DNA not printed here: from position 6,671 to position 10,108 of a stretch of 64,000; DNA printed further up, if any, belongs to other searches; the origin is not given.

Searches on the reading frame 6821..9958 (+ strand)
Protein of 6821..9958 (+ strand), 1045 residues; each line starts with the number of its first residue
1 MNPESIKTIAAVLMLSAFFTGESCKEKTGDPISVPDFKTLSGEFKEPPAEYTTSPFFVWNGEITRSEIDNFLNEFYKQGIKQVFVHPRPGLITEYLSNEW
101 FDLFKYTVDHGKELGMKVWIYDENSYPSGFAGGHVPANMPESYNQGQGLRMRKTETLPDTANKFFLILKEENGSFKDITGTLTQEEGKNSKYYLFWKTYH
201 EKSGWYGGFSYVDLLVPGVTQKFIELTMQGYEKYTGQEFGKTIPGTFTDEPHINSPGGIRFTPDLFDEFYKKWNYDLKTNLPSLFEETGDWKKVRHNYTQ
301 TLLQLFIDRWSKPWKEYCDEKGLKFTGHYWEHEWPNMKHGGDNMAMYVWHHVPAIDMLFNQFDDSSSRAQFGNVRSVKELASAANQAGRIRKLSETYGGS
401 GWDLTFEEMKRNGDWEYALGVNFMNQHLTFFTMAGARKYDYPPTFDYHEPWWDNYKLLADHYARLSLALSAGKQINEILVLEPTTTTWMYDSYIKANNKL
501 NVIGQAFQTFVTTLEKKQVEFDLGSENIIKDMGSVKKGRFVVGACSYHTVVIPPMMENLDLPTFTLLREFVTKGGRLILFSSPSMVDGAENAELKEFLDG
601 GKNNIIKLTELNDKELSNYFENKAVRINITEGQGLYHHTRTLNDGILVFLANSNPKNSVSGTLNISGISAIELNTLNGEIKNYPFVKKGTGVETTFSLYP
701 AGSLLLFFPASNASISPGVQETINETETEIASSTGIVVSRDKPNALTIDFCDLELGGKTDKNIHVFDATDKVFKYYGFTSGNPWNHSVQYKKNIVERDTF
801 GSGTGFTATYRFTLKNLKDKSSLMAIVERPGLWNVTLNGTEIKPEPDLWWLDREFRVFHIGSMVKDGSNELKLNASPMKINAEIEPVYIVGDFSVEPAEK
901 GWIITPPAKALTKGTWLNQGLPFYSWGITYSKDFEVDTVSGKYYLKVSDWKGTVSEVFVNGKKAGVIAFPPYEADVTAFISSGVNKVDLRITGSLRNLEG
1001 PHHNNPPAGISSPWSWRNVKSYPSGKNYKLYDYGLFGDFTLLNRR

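Call 49: search_protein_families(library=pfam, proteins=[window:6821-9958:+], max_evalue=0.00001)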
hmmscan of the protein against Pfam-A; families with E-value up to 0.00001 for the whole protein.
window:6821-9958:+ (1045 aa): 1 family
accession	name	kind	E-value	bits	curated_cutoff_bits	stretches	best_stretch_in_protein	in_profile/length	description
PF17132.9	Glyco_hydro_106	-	2.2e-18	66.6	29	1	212-680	268-736/743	alpha-L-rhamnosidase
